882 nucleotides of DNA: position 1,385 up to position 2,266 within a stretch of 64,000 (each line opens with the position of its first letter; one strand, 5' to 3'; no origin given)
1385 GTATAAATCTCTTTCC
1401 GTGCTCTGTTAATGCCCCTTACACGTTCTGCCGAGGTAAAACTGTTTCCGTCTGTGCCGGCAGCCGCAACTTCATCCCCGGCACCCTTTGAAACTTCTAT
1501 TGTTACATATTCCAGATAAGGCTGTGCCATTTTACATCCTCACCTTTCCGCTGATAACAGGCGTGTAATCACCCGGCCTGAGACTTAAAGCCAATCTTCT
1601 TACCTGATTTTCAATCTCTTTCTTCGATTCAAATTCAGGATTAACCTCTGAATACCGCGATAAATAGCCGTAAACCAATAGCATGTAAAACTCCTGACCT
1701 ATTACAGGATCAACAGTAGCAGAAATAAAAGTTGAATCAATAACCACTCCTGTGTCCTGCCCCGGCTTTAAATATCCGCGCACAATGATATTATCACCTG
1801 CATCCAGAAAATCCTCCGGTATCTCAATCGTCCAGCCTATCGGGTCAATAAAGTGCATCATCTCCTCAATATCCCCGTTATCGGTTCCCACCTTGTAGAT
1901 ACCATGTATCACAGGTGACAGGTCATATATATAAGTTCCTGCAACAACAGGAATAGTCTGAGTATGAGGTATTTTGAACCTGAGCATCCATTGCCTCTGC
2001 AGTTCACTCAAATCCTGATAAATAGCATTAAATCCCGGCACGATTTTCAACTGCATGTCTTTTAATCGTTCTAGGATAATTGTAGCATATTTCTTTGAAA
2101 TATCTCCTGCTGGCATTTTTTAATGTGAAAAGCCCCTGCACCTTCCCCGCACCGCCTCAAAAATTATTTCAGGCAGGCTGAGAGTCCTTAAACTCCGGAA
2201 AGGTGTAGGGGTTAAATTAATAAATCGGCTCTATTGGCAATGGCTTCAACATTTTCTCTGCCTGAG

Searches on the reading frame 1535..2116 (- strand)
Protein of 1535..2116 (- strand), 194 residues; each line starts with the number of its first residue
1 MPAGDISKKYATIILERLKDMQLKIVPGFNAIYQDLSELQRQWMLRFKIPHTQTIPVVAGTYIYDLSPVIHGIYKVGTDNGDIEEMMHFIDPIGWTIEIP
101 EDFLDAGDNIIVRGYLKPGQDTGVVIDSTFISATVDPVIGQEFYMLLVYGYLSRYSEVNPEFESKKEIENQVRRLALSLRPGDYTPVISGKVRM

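Call 106: search_protein_families(library=pfam, proteins=[window:1535-2116:-], max_evalue=1)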
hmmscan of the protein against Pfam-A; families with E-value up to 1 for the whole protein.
window:1535-2116:- (194 aa): 1 family
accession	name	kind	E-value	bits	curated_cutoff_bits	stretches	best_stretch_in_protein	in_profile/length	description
PF24175.2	SU10_adaptor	-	0.078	13.8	27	1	33-110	24-105/194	SU10 adaptor protein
